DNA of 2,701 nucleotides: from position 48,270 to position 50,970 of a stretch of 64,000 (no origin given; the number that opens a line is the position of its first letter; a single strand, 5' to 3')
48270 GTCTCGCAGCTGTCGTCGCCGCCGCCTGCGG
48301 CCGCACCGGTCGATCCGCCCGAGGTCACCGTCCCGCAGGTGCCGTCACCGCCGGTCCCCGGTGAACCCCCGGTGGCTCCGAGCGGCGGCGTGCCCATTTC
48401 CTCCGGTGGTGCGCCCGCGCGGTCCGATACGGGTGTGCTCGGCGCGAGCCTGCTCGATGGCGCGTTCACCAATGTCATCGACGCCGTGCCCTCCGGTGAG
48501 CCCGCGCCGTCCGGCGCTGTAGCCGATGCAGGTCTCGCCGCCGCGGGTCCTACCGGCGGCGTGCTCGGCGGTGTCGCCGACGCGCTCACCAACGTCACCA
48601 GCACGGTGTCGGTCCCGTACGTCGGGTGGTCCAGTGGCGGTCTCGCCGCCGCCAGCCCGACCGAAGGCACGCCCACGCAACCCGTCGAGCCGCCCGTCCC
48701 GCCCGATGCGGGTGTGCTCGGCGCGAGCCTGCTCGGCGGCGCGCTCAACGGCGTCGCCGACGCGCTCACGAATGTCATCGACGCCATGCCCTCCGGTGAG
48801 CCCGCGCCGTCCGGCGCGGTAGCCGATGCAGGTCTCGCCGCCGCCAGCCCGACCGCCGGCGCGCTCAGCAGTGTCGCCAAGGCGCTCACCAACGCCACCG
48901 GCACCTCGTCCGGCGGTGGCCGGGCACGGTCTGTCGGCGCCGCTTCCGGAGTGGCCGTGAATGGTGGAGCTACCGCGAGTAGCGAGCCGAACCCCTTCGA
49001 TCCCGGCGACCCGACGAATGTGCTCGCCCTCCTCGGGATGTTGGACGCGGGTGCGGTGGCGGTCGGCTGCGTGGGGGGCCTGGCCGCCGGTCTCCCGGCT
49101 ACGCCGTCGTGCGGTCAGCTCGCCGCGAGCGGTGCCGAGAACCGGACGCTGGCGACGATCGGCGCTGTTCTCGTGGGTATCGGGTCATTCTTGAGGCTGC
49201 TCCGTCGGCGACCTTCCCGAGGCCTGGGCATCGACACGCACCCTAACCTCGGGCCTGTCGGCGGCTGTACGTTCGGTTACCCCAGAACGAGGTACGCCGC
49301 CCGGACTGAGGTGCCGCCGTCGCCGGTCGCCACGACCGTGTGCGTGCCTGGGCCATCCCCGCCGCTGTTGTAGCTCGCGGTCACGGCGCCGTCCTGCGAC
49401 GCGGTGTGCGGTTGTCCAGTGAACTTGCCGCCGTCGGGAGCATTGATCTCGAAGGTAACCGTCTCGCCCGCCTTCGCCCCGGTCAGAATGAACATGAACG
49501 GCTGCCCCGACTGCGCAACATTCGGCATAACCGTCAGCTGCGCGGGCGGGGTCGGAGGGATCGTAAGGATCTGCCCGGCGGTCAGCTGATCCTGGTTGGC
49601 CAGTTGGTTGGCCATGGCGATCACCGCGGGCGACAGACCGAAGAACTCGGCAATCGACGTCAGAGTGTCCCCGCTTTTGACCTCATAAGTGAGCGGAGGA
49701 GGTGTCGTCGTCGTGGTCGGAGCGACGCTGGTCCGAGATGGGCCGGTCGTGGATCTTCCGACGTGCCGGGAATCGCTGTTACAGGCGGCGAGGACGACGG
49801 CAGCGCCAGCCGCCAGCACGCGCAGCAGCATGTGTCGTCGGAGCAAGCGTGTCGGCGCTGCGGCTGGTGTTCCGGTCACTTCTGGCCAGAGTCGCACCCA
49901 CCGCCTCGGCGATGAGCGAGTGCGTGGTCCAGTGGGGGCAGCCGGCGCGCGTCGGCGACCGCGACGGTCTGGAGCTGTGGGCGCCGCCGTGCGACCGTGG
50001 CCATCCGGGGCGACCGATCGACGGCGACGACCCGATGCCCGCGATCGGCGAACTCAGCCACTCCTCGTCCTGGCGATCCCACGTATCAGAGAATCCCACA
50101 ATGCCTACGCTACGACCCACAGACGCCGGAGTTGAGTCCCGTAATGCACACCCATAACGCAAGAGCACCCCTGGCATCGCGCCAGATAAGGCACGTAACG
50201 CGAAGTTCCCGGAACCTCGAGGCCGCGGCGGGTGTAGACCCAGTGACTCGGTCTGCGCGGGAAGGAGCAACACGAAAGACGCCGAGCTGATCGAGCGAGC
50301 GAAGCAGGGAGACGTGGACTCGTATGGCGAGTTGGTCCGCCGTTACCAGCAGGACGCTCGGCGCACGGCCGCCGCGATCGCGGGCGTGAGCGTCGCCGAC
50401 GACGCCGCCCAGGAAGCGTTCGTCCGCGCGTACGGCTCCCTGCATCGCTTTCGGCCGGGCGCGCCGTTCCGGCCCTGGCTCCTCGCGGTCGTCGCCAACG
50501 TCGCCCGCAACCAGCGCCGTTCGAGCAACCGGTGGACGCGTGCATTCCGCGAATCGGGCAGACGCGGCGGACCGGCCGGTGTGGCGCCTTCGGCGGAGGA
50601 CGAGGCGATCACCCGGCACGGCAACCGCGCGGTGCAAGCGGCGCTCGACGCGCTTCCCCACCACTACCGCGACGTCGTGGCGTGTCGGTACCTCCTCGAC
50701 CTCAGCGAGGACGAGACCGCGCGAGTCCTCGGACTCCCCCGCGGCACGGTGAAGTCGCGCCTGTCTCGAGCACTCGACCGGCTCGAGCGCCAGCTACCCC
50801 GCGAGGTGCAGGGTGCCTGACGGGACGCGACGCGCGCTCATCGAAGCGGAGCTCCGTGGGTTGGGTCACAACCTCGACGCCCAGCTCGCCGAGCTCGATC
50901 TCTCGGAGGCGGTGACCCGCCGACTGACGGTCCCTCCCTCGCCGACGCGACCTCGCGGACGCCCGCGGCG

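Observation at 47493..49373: Highly repetitive Pro/Thr-rich secreted protein with near-identical 261-nt internal duplication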

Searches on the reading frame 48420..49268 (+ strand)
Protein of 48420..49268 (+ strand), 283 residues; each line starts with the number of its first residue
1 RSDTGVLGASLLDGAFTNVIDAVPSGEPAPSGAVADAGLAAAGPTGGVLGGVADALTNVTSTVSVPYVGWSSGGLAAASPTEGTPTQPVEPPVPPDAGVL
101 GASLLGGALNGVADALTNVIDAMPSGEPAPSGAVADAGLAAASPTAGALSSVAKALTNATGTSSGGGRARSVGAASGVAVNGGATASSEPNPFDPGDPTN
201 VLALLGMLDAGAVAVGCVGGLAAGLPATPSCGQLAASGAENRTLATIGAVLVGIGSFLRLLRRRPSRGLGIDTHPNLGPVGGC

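Call 26: search_protein_representatives(protein=window:48420-49268:+)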
Query: 283 residues. Proteins with E-value up to 0.001 (for the whole library): 5; up to 1e-10: 3; up to 1e-30: 2. The best 5 are listed.
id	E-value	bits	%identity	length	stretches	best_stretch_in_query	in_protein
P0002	5.3e-115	400.4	81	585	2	6-281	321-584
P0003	1.3e-73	264.6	88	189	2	99-245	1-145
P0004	7.0e-17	78.5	77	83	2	232-282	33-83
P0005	1.8e-08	50.9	42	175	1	136-269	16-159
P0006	1.5e-07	48.0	51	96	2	202-245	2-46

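Call 34: find_encoding_contigs(protein=P0006, flank=10000)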
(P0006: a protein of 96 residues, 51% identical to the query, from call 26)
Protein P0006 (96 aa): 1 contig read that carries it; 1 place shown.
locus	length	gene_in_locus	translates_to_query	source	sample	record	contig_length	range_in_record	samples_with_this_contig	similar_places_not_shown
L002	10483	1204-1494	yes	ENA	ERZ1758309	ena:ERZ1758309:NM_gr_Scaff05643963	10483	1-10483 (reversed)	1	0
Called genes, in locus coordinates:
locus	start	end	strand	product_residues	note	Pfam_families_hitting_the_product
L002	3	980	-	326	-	?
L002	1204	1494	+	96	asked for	-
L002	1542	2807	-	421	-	PF13458:Peripla_BP_6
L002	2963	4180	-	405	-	PF00202:Aminotran_3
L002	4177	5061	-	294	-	PF19420:DDAH_eukar (faint), PF02274:ADI (weak)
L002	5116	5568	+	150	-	PF13404:HTH_AsnC-type, PF13412:HTH_24, PF01037:AsnC_trans_reg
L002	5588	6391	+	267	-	PF00378:ECH_1, PF16113:ECH_2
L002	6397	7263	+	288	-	-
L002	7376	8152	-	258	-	PF23441:SDR, PF00106:adh_short, PF13561:adh_short_C2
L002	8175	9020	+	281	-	PF00378:ECH_1, PF16113:ECH_2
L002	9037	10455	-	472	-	PF12710:HAD, PF01553:Acyltransferase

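Call 35: find_encoding_contigs(protein=P0005, flank=10000)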
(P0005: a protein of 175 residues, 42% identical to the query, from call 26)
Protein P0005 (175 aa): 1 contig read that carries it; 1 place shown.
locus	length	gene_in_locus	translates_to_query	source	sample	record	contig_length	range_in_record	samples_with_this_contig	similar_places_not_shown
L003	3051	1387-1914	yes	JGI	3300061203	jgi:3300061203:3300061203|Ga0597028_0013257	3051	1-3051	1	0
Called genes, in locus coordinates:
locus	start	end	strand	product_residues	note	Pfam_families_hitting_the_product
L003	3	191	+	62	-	?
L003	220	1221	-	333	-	PF07991:KARI_N, PF01450:KARI_C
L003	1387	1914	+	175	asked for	-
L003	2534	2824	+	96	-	-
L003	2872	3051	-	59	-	?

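Call 38: find_encoding_contigs(protein=P0003, flank=10000)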
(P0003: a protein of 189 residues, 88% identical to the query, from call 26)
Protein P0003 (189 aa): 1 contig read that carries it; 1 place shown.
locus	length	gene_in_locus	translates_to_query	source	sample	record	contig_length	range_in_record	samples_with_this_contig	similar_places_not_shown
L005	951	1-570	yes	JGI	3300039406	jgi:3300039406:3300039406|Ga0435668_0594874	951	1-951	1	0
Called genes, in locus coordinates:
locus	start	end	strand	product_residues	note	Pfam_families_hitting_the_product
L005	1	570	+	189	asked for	?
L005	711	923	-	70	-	-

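Call 39: find_encoding_contigs(protein=P0004, flank=10000)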
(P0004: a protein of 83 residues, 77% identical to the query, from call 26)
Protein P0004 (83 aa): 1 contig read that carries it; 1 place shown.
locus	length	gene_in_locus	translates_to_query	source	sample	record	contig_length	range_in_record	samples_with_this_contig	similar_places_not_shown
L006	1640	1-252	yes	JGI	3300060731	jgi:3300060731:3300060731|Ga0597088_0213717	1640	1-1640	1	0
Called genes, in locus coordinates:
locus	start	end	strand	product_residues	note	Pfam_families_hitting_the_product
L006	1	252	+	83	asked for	?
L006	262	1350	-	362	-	PF04616:Glyco_hydro_43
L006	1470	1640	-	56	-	?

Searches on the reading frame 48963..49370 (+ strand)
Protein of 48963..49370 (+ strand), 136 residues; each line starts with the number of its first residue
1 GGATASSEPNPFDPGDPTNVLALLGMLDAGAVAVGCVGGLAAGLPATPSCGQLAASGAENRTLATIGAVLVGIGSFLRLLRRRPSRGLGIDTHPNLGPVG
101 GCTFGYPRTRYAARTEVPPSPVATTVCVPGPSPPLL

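Call 32: find_homologous_proteins(query=A4, max_evalue=0.01)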
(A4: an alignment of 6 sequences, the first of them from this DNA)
Query A4 (6 sequences) (136 aa, profile of the alignment): 5 proteins with E <= 0.01 among 8000 candidates.
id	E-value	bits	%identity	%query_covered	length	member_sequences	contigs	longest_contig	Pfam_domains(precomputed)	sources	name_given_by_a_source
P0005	2.8e-47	177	44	60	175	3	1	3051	-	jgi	jgi:hypothetical protein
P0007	5.2e-46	173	45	66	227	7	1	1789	-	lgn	-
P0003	9.6e-46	172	67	56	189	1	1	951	-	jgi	jgi:hypothetical protein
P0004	4.5e-29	118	61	46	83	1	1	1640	-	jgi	jgi:hypothetical protein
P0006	9.9e-29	117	46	52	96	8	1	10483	-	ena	-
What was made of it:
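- On PEP-CTERM / exosortase system: Only 5-6 relatives were found, all of one family (calls 26, 32).
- The module is not found on any other kind of protein in 1.84 billion representatives (calls 26, 32).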

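Call 37: find_encoding_contigs(protein=P0007, flank=10000)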
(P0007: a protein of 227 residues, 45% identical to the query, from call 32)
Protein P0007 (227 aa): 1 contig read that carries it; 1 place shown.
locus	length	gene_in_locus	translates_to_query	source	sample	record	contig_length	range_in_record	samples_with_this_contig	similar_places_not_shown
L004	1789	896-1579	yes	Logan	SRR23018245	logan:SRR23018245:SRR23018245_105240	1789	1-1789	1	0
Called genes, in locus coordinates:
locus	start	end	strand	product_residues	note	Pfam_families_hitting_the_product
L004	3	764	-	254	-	?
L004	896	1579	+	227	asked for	-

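Call 74: predict_structure(alignment_id=A8)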
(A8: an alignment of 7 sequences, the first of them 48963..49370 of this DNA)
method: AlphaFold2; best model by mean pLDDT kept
length: 136 residues; sequences in the alignment: 7
mean_pLDDT: 51.6   pTM: 0.24
mean pLDDT of the five models: 51.6, 49.3, 49.0, 48.0, 43.8
residues with pLDDT >= 90: 0; 70-90: 11; 50-70: 59; < 50: 66
segments of 3 or more residues with pLDDT < 50: 1-8, 43-45, 57-59, 84-117, 133-136
pLDDT, mean of each block of 10 residues (from residue 1): 42 54 53 56 50 49 65 74 48 43 44 45 51 45
secondary structure, 60 per line:
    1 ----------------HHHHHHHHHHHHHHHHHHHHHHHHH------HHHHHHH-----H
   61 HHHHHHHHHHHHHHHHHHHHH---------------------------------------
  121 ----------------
elements in order: H17-41 H48-54 H60-81

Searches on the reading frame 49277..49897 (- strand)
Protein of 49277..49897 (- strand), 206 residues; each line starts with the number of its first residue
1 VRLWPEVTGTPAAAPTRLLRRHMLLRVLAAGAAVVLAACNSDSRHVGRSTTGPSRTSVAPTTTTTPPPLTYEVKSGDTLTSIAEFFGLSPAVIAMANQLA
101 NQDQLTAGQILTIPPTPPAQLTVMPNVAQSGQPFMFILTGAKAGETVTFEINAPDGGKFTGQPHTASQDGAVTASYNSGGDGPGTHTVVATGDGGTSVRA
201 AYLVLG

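Call 5: search_protein_families(library=pfam, proteins=[window:49277-49897:-], max_evalue=0.1)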
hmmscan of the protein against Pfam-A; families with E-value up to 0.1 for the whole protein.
window:49277-49897:- (206 aa): 7 families
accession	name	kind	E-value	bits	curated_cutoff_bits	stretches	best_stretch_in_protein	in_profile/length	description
PF01476.26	LysM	-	2.5e-12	47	20.9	1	71-114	1-43/43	LysM domain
PF23473.1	LysM3_LYK4_5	-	6.3e-07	29.8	29.3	1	69-103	3-37/48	LYK4/5 LysM3 domain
PF23446.1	LysM1_NFP_LYK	-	0.0001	23.5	36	1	77-114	16-54/60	NFP/LYK LysM1 domain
PF23577.1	LysM_RLK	-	0.0085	16.5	27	1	69-101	1-33/44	LysM domain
PF23472.1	LysM2_CERK1_LYK3_4_5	-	0.04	14.3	27.4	1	70-114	7-54/56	LYK3/4/5 LysM2 domain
PF14326.11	DUF4384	-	0.066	13.7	27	0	96-127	36-68/81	Domain of unknown function (DUF4384)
PF00801.26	PKD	-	0.079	13.4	23.5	1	120-191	3-64/80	PKD domain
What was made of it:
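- Checked: There is a LysM protein with lipobox LAAC (49277-49897, minus strand; call 5).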

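Call 7: search_protein_families(library=ncbifam, proteins=[window:49277-49897:-], max_evalue=1)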
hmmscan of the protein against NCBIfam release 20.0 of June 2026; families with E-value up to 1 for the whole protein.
window:49277-49897:- (206 aa): 15 families
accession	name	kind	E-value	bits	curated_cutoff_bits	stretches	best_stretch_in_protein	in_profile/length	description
NF050804.1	CellDivDipMCaul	equivalog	4.5e-07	29.1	900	1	47-117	289-357/634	cell division endopeptidase DipM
NF008050.0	PRK10783.1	equivalog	3.1e-05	22.5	508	1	68-116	343-390/457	murein transglycosylase D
TIGR02907.1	spore_VI_D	equivalog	0.00012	21.8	169.85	1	73-114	304-344/344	stage VI sporulation protein D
NF047755.1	LIC_10271_M23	exception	0.00025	20.9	180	1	64-118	20-74/207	LIC_10271 family cell wall hydrolase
NF052398.1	Agg_Promo_Fact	equivalog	0.0005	20.3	170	1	60-119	20-79/202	aggregation-promoting factor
NF041208.1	celldiv_DipM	equivalog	0.0011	18.3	740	1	46-133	163-247/419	cell division endopeptidase DipM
NF040883.1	amid_act_ActS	equivalog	0.0012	18.2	375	1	32-114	13-79/242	amidase activator ActS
NF008399.0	PRK11198.1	equivalog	0.0021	18.5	134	1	62-115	89-147/149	peptidoglycan-binding protein LysM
NF010723.1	PRK14125.1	equivalog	0.0027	17.6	60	1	69-114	33-85/87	cell division suppressor protein YneA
NF042931.1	SAG1386_EF1546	equivalog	0.0041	17.2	80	1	53-113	94-157/158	SAG1386/EF1546 family surface-associated protein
TIGR02899.1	spore_safA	subfamily_domain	0.0074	16.2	67.85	1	73-114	1-43/44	SafA/ExsA family spore coat assembly protein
NF053527.1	lipo_Cory_WKLS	subfamily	0.15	11.9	105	1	28-66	4-44/166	WKL family lipoprotein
NF049864.1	lipo_LppU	equivalog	0.16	11.9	135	1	24-77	10-60/199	LppU family putative lipoprotein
NF053526.1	Myco_lipo_LppK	equivalog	0.17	11.8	125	1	22-67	6-51/167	lipoprotein LppK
NF008652.0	PRK11649.1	equivalog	0.25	10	341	1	70-112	97-140/439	murein DD-endopeptidase MepM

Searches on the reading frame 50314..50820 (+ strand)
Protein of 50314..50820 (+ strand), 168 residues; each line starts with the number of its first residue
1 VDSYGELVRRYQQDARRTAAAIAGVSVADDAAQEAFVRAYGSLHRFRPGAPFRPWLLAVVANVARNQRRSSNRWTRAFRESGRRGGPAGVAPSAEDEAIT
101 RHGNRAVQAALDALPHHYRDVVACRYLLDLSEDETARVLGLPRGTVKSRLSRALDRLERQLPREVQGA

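Call 5: search_protein_families(library=pfam, proteins=[window:50314-50820:+], max_evalue=0.1)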
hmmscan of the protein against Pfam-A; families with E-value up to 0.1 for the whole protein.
window:50314-50820:+ (168 aa): 9 families
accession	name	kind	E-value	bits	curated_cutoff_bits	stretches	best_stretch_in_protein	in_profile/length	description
PF08281.18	Sigma70_r4_2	-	1.2e-14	54.2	25.7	1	105-157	2-54/54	Sigma-70, region 4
PF04542.20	Sigma70_r2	-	2.8e-12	46.7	24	1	7-73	1-70/71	Sigma-70 region 2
PF04545.22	Sigma70_r4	-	2.8e-11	43.2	24.1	1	110-157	1-48/50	Sigma-70, region 4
PF20057.4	DUF6456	-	0.0022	18.5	26.3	1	63-159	42-132/136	Domain of unknown function (DUF6456)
PF20432.4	Xre-like-HTH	-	0.0035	18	25.8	1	128-156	22-49/63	Antitoxin Xre-like helix-turn-helix domain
PF07638.17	Sigma70_ECF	-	0.019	15.3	21.1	1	111-161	133-183/185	ECF sigma factor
PF13404.12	HTH_AsnC-type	-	0.04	14.2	27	0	136-152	24-40/42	AsnC-type helix-turn-helix domain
PF13556.12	HTH_30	-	0.078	13.2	27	0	132-161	15-44/59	PucR C-terminal helix-turn-helix domain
PF13412.12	HTH_24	-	0.089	12.8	21.9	0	131-153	19-41/48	Winged helix-turn-helix DNA-binding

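Call 7: search_protein_families(library=ncbifam, proteins=[window:50314-50820:+], max_evalue=1)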
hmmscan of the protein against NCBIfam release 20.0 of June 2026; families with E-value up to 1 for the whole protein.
window:50314-50820:+ (168 aa): 98 families (the best 25 are shown)
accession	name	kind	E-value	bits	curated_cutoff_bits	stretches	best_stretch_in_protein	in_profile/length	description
NF009171.0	PRK12518.1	equivalog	2.7e-26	92.6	208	1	3-161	28-184/191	RNA polymerase sigma factor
TIGR02983.1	SigE-fam_strep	subfamily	3.4e-26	92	141.55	1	3-163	7-160/162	SigE family RNA polymerase sigma factor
NF008888.0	PRK11922.1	equivalog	2.4e-25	89.5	204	1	4-166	32-201/231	RNA polymerase sigma factor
TIGR02937.1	sigma70-ECF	superfamily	4.2e-23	81.8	42.9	1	5-161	4-165/165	sigma-70 family RNA polymerase sigma factor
NF007223.0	PRK09641.1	equivalog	8.6e-22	77.9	209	1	2-161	18-184/187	RNA polymerase sigma factor SigW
NF007225.0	PRK09643.1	equivalog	2.6e-21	76.2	190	1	3-161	28-182/204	RNA polymerase sigma factor SigM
NF009166.1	PRK12513.1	equivalog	5.1e-21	75.3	206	1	22-165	43-190/193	RNA polymerase sigma factor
NF009195.0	PRK12543.1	subfamily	1.7e-20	73.3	197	1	8-160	26-177/192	RNA polymerase sigma factor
TIGR02939.1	RpoE_Sigma70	equivalog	4.6e-20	72.4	236.15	1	4-161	22-186/190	RNA polymerase sigma factor RpoE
TIGR02948.1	SigW_bacill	equivalog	5e-20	72.3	243.1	1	3-161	19-184/187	RNA polymerase sigma factor SigW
NF009185.0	PRK12533.1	equivalog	7.2e-20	71.6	248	1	26-161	54-193/231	RNA polymerase sigma factor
NF007227.0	PRK09645.1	subfamily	4.1e-18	65.9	202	1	27-162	39-171/177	sigma-70 family RNA polymerase sigma factor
NF006930.0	PRK09415.1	subfamily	5e-18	65.6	198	1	7-163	21-177/179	RNA polymerase factor sigma C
NF007229.0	PRK09647.1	equivalog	6.4e-18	64.9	265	1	1-164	43-205/220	RNA polymerase sigma factor SigE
TIGR02989.1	Sig-70_gvs1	subfamily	1.1e-17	64.4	124.55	1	5-158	4-155/158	RNA polymerase sigma-70 factor, Rhodopirellula/Verrucomicrobium family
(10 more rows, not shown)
